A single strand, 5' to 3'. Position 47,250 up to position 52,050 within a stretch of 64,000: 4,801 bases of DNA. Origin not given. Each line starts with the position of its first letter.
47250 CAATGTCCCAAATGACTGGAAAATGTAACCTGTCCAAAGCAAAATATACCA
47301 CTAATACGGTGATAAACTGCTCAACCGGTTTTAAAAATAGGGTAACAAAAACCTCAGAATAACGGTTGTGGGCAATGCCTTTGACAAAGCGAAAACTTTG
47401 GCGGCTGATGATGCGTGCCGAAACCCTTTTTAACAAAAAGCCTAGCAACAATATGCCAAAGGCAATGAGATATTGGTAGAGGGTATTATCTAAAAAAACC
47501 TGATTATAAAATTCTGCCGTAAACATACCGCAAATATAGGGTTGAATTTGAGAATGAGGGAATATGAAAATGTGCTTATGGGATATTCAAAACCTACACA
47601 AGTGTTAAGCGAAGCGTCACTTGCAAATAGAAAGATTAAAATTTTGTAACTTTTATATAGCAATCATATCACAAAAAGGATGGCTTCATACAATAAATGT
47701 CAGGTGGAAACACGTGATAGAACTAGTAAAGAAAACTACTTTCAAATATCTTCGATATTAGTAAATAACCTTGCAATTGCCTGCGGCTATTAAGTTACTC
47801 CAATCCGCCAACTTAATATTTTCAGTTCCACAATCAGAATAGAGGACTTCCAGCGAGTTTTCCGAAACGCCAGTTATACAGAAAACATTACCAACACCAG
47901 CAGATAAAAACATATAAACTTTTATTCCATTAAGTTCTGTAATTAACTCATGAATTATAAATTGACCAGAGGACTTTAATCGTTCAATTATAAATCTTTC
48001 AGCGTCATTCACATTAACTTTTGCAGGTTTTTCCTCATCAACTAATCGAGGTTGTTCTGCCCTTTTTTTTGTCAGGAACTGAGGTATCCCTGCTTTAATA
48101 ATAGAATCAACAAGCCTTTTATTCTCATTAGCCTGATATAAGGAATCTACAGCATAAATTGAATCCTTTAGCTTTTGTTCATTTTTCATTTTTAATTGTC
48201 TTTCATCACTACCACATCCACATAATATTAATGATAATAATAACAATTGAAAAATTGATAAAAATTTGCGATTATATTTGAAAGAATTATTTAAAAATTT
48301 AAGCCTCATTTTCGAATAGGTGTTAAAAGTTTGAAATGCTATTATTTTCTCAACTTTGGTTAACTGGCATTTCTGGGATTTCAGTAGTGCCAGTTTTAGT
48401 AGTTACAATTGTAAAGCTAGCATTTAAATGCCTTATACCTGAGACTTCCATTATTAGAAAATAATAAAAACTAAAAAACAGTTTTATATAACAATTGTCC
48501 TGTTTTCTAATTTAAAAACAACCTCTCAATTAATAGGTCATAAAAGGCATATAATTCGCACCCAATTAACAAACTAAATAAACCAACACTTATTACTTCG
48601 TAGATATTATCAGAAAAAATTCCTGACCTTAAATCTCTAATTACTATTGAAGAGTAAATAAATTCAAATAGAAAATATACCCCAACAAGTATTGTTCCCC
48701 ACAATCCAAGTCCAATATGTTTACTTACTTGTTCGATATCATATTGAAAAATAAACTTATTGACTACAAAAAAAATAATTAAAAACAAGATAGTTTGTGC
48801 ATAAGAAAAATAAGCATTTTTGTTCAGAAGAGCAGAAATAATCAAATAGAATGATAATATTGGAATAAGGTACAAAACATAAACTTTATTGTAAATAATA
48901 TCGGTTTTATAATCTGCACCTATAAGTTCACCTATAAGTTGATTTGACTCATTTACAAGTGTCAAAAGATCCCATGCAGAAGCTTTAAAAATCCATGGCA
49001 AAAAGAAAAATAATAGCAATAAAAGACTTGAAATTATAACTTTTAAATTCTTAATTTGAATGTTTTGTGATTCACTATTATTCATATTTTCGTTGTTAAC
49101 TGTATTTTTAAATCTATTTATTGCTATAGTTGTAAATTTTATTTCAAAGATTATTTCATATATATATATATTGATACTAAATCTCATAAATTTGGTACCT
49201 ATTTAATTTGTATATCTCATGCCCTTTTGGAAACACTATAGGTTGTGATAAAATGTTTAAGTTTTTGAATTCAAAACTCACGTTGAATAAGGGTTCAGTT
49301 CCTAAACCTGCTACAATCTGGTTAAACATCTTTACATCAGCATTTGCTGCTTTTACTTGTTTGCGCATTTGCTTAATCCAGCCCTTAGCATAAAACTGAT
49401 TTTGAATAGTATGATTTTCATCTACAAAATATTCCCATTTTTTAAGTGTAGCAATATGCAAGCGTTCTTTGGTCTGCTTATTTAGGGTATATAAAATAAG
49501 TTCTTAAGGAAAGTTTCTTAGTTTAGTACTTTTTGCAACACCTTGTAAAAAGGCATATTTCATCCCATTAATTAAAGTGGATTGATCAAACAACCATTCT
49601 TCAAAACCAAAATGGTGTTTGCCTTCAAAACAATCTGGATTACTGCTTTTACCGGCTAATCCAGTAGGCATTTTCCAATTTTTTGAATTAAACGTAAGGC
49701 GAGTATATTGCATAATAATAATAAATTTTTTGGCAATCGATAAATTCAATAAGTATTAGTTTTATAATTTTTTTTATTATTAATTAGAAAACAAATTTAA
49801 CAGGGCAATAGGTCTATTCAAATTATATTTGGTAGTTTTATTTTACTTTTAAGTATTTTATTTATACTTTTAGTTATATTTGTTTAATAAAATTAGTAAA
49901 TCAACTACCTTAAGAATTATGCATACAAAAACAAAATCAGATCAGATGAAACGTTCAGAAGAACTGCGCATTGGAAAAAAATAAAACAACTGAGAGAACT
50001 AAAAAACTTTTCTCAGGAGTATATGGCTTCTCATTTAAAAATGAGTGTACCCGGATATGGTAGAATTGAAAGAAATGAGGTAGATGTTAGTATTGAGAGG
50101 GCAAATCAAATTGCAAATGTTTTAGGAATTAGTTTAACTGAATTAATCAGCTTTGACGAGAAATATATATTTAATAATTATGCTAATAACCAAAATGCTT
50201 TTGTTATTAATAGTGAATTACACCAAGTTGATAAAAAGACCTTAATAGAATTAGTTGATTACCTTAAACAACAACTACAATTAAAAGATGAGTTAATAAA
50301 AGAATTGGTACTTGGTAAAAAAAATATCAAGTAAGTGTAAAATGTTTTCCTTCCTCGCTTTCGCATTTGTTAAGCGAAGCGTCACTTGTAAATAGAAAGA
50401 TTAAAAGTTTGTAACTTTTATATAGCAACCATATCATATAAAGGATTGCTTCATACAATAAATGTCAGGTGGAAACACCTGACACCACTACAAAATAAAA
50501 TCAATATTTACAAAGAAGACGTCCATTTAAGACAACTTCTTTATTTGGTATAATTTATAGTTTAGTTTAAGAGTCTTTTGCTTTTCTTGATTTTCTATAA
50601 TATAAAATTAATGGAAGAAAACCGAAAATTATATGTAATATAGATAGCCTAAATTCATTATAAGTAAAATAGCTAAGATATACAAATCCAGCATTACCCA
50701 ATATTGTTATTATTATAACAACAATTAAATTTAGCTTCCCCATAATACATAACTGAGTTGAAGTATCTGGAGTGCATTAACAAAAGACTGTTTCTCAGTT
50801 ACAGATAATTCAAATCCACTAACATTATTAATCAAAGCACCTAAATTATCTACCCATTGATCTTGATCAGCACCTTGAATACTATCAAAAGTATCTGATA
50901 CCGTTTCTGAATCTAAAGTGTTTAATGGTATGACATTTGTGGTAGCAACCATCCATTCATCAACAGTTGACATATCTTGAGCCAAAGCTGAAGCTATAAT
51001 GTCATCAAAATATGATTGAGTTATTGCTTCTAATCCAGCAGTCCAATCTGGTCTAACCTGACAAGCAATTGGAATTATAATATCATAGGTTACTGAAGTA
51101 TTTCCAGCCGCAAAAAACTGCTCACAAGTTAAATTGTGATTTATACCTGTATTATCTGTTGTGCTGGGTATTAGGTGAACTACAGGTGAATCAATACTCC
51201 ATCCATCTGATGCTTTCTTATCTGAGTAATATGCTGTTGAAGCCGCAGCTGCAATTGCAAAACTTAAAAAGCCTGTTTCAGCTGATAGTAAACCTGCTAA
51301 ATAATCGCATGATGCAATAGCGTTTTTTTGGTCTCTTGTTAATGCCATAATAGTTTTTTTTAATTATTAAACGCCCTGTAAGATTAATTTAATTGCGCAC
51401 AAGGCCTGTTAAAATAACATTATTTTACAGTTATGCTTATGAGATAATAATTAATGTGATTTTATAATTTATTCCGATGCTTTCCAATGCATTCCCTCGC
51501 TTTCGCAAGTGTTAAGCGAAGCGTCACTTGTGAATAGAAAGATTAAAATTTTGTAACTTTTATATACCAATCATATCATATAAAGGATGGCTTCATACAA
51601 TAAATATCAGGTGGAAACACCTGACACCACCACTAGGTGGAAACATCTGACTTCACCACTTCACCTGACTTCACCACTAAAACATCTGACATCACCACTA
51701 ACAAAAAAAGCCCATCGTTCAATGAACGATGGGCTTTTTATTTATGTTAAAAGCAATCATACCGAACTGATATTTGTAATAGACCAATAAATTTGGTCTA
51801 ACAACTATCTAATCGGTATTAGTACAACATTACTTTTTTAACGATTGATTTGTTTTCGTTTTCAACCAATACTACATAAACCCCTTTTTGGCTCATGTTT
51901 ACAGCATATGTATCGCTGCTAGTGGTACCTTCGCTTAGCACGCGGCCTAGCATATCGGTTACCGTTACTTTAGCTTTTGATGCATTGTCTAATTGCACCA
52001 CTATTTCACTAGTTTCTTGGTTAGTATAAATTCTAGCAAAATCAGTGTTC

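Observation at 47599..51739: Three same-orientation copies of a ~140-nt interspersed element with a conserved GAAA-tetraloop hairpin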

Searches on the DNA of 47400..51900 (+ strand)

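Call 7: search_rna_families(source=window, start=47400, end=51900, threshold=evalue, max_evalue=10)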
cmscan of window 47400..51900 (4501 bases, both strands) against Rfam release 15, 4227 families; matches with E-value up to 10: 16.
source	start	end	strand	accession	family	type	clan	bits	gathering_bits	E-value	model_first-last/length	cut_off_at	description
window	51698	51800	-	RF04312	trpB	Cis-reg;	-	38.3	59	0.0068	1-107/107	no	trpB ncRNA motif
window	51704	51819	-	RF02450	ncr1175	Gene; sRNA;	-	34.2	60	0.0018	1-110/110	no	Bacillus sRNA ncr1175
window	51702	51830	-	RF00506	Thr_leader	Cis-reg; leader;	-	30.8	55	0.0063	1-118/118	no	Threonine operon leader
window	51692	51801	-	RF02426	SpF03_sRNA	Gene; sRNA;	-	29.4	50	0.18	1-106/106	no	Streptococcus sRNA SpF03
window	51701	51799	-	RF00378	Qrr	Gene; sRNA;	-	27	50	0.068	1-108/108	no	Qrr RNA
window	51675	51847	-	RF01407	STnc560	Gene; sRNA;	-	26.2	55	0.014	1-214/214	no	STnc560 Hfq binding RNA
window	51706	51812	-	RF02901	AaHKsRNA41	Gene; sRNA;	-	25.7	97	0.0057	1-187/187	no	Aggregatibacter sRNA 41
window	51684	51742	+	RF00506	Thr_leader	Cis-reg; leader;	-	24.7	55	0.17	1-118/118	no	Threonine operon leader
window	51704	51760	-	RF01388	isrD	Gene; sRNA;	-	22.3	37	0.38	1-51/51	no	isrD Hfq binding RNA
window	51694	51808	-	RF00121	MicC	Gene; sRNA;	-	22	90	6.1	1-123/123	no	MicC RNA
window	48003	48048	-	RF00200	snoZ199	Gene; snRNA; snoRNA; CD-box;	-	21.6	47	3.6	1-84/84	no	Small nucleolar RNA Z199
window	51695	51834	-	RF00557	L10_leader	Cis-reg; leader;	-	20.4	44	3.7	1-138/138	no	Ribosomal protein L10 leader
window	51699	51749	+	RF03498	mir-3145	Gene; miRNA;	-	18.8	98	5.5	1-84/84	no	mir-3145 microRNA precursor family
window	51666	51743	+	RF00378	Qrr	Gene; sRNA;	-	18.7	50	6.3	1-108/108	no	Qrr RNA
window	48115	48184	-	RF01767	SAM-III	Cis-reg; riboswitch;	-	17.2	45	4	1-82/82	no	SAM-III riboswitch aptamer (SMK box)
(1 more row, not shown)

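Call 82: search_dna_similar(query=window:51494-51637:+, collection=plasmids, mode=distant, max_evalue=0.001, max_rows=15)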
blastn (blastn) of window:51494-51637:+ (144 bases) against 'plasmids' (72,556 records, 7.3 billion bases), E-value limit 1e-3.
No match.

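Call 83: search_dna_similar(query=window:51494-51637:+, collection=phages, mode=distant, max_evalue=0.001, max_rows=10)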
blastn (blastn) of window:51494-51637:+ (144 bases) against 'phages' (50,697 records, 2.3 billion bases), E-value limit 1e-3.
No match.

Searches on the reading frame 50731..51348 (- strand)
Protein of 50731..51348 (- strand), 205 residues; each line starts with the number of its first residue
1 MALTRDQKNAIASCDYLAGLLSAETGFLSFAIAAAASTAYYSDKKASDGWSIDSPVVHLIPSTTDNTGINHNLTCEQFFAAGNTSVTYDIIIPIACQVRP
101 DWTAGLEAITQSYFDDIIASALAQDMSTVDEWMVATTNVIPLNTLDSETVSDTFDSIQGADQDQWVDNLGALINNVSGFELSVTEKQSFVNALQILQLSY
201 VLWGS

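Call 10: find_encoding_contigs(protein=window:50731-51348:-, flank=10000, max_places=10)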
Protein window:50731-51348:- (205 aa): 3 contigs read that carry it; 2 places shown.
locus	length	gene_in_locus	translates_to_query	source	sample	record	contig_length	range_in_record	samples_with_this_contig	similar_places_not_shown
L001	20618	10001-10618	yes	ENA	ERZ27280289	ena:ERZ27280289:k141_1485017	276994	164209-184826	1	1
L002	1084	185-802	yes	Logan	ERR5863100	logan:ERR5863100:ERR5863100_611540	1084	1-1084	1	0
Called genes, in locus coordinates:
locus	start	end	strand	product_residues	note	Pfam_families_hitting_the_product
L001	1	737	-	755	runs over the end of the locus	PF18072:FGAR-AT_linker, PF00586:AIRS, PF02769:AIRS_C, PF00586:AIRS, PF02769:AIRS_C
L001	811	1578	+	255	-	PF01026:TatD_DNase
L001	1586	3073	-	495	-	PF00309:Sigma54_AID, PF04963:Sigma54_CBD, PF04552:Sigma54_DBD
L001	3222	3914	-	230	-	PF00072:Response_reg, PF00486:Trans_reg_C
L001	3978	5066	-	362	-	PF00512:HisKA, PF02518:HATPase_c, PF13589:HATPase_c_3 (faint), PF14501:HATPase_c_5 (weak)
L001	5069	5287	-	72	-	PF04024:PspC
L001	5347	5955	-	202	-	-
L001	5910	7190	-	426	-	PF11013:DUF2851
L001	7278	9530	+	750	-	PF22544:HYDIN_VesB_CFA65-like_Ig (weak), PF04231:Endonuclease_1, PF18962:Por_Secre_tail (weak), PF19910:DUF6383 (weak)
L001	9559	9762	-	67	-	-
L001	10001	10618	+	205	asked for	-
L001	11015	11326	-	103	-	PF01381:HTH_3 (weak)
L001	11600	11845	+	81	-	-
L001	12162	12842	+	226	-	-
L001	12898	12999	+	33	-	-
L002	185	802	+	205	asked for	-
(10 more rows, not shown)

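Call 65: search_protein_families(library=pfam, proteins=[window:50731-51348:-], max_evalue=0.01)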
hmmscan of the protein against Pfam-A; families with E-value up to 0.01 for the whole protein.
window:50731-51348:- (205 aa): 0 families

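Call 66: search_protein_families(library=padloc, proteins=[window:50731-51348:-], max_evalue=0.01)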
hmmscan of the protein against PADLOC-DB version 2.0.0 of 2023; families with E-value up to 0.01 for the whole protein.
window:50731-51348:- (205 aa): 0 families
